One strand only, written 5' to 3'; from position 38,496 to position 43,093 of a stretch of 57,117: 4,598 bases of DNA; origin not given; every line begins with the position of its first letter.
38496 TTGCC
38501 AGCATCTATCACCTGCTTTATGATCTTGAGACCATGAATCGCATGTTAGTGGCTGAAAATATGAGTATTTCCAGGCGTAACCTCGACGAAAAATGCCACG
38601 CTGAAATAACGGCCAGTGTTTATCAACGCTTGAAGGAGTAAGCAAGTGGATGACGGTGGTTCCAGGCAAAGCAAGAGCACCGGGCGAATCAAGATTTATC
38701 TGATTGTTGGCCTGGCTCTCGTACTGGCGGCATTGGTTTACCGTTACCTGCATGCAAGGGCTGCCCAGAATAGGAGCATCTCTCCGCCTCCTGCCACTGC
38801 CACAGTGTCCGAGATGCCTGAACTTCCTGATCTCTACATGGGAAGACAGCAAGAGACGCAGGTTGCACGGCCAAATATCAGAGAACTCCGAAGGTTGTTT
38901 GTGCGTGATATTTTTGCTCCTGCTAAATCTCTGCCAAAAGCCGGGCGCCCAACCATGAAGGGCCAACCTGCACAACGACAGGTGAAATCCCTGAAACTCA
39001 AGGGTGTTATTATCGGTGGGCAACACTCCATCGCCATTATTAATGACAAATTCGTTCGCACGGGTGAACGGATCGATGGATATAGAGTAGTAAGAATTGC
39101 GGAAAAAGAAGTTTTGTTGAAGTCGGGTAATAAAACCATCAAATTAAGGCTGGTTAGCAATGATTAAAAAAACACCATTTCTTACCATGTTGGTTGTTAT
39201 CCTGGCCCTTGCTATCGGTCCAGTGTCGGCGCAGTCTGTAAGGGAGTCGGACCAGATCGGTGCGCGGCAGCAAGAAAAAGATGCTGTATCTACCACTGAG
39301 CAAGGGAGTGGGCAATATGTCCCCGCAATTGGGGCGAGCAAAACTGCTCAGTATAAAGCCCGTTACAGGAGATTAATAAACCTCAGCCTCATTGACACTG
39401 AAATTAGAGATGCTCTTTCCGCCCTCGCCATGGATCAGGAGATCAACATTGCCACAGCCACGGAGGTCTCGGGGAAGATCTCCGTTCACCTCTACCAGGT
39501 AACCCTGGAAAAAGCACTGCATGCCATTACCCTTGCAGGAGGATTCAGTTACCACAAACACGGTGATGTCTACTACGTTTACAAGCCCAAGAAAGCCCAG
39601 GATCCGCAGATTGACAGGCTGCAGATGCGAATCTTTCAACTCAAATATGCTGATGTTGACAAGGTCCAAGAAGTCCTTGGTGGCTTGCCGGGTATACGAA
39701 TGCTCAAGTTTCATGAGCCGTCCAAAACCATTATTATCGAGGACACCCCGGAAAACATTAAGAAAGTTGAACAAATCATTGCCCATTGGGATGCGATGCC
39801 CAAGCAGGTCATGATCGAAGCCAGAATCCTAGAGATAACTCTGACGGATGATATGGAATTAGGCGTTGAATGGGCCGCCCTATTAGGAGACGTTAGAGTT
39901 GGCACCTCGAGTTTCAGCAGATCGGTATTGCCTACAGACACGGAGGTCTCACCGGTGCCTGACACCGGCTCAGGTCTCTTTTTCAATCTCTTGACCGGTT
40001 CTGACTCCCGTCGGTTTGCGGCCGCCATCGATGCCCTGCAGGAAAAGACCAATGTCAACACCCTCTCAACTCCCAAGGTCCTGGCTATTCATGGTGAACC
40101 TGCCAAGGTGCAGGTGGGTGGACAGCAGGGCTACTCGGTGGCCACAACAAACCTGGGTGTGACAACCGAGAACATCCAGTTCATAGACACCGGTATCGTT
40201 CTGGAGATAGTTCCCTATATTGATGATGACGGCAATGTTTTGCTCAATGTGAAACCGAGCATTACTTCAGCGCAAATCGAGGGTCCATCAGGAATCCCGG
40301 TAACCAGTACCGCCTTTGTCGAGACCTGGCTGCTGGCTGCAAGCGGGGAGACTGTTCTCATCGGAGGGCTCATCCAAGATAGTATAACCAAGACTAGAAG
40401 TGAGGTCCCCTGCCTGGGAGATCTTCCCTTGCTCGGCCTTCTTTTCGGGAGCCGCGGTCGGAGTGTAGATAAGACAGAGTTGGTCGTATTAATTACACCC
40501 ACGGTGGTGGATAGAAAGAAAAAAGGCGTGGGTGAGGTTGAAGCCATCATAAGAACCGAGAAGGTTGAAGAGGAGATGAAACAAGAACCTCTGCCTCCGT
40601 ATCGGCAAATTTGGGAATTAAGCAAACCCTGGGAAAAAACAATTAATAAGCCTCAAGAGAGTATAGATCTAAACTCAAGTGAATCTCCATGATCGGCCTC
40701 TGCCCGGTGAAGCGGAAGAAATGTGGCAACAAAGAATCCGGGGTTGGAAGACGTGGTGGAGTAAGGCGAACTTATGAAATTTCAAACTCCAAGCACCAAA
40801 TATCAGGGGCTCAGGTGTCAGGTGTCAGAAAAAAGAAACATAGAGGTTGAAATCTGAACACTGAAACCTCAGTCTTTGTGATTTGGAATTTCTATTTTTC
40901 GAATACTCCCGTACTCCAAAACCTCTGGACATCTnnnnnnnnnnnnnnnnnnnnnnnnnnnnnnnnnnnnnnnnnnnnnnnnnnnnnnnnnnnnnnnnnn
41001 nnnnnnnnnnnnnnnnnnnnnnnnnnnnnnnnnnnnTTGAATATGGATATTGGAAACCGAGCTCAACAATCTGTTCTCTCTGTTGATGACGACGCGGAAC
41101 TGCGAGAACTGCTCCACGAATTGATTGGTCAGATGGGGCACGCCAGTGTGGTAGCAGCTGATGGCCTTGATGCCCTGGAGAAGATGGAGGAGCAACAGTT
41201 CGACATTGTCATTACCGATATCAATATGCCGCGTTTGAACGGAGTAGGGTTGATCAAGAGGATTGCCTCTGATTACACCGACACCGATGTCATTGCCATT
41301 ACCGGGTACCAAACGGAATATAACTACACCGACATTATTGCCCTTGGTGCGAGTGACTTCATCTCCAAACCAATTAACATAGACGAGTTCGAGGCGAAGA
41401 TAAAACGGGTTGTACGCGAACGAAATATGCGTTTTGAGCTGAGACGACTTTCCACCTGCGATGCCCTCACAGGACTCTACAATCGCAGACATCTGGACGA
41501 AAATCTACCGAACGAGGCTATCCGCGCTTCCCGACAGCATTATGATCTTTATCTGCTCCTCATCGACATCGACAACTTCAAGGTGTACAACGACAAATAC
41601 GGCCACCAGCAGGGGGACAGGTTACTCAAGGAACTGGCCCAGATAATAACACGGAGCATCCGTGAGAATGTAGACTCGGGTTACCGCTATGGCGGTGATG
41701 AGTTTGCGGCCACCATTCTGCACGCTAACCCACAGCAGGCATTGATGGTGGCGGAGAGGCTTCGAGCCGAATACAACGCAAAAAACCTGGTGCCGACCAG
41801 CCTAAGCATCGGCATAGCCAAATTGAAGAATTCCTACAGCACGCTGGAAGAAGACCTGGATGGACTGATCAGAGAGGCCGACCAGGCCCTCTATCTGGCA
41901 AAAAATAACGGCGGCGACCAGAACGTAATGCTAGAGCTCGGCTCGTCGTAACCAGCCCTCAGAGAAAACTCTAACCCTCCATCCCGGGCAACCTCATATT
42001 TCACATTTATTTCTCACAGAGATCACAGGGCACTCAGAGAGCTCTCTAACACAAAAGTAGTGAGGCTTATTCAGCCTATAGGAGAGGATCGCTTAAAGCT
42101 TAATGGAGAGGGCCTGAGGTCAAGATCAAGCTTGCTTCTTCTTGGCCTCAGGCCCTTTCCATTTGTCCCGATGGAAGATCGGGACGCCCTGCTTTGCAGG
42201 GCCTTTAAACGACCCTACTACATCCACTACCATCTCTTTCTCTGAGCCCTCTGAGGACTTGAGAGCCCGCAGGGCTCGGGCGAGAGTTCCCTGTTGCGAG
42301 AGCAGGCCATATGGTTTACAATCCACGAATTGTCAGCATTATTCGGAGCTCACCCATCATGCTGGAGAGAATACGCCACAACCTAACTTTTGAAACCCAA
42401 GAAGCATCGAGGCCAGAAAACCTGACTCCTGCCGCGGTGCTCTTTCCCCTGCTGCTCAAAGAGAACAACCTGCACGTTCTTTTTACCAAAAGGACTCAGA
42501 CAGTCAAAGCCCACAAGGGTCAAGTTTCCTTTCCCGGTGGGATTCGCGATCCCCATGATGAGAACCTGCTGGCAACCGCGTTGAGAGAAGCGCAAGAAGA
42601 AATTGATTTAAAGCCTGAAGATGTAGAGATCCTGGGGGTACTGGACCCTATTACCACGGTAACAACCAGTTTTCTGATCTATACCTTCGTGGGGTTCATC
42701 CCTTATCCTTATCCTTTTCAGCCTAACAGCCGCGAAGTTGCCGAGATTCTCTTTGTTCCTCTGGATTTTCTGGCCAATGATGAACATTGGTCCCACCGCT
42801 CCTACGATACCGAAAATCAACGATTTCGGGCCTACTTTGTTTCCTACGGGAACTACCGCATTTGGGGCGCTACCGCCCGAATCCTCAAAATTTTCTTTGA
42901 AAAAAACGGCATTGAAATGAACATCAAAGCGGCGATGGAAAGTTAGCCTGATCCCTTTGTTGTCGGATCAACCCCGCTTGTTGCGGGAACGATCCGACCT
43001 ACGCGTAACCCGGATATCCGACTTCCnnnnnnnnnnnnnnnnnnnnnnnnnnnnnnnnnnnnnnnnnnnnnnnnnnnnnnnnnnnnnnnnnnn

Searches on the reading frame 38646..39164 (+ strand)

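Call 3: search_protein_families(library=pfam, proteins=[window:38646-39164:+], max_evalue=0.1)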
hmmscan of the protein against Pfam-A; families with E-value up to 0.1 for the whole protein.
window:38646-39164:+ (173 aa): 3 families
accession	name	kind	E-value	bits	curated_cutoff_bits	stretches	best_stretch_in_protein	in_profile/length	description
PF11356.14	T2SSC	-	0.002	18.4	27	1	19-168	3-140/141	Type II secretion system protein C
PF23862.1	CdsD_C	-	0.021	15.3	27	1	124-160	12-49/56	CdsD C-terminal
PF16537.11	T2SSB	-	0.053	13.6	28.4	1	130-167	20-58/60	Type II secretion system protein B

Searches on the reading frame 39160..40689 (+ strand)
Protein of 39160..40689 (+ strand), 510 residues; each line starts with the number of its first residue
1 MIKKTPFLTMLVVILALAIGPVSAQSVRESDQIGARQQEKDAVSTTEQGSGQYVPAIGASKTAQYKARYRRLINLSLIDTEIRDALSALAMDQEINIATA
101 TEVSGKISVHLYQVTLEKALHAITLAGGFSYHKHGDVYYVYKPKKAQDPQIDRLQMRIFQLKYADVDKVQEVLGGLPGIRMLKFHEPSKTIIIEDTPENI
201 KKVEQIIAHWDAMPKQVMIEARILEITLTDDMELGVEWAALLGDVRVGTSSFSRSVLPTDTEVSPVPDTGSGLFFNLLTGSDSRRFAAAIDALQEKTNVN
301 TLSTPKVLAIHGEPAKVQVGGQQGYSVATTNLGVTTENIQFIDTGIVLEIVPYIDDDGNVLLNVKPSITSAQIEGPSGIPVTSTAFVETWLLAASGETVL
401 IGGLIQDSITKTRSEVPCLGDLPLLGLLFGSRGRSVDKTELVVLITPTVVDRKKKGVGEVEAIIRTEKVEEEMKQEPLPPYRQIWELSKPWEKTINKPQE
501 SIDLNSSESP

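Call 3: search_protein_families(library=pfam, proteins=[window:39160-40689:+], max_evalue=0.1)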
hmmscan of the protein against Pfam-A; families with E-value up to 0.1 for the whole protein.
window:39160-40689:+ (510 aa): 3 families
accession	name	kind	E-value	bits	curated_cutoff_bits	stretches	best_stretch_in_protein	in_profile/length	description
PF00263.26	Secretin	-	2.1e-41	141.7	27.5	1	292-451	1-169/169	Bacterial type II and III secretion system protein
PF03958.22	Secretin_N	-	1.3e-07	32.1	28.2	1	156-215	1-68/69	Bacterial type II/III secretion system short domain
PF07660.19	STN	-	0.0015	18.8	28.4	1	99-142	6-51/52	Secretin and TonB N terminus short domain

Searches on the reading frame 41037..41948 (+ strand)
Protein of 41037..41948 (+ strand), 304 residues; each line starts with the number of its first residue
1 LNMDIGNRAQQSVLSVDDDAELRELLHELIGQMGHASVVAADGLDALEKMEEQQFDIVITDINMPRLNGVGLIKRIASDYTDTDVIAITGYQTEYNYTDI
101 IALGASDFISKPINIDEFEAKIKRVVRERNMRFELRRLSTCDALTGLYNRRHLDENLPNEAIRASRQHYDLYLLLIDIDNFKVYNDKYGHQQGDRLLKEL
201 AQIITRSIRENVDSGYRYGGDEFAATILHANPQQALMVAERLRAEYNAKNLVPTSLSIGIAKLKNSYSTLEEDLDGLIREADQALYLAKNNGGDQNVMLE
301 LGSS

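Call 37: search_protein_families(library=pfam, proteins=[window:41037-41948:+], max_evalue=0.00001)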
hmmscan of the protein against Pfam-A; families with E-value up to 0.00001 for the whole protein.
window:41037-41948:+ (304 aa): 3 families
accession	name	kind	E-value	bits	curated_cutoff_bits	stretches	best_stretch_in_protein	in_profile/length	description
PF00990.26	GGDEF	-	1.1e-39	136.3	23.8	1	140-294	2-160/161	Diguanylate cyclase, GGDEF domain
PF00072.30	Response_reg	-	6.1e-27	94.4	30.2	1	13-122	1-110/111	Response regulator receiver domain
PF24898.2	GGDEF_GdpP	-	7.2e-06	26.7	30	0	176-299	1-119/126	Cyclic-di-AMP phosphodiesterase GdpP-like, GGDEF domain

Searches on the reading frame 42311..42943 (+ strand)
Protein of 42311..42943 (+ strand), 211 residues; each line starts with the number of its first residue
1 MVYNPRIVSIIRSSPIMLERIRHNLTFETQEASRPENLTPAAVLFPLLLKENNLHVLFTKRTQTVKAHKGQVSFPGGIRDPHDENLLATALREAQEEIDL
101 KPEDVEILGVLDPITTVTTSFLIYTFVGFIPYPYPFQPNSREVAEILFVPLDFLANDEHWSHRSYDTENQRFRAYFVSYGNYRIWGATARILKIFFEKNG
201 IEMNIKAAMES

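Call 37: search_protein_families(library=pfam, proteins=[window:42311-42943:+], max_evalue=0.00001)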
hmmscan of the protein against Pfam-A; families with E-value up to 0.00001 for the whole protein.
window:42311-42943:+ (211 aa): 1 family
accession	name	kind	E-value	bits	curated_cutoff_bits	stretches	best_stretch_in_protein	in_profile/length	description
PF00293.34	NUDIX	-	4e-13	50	21.1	1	43-160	6-125/134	NUDIX domain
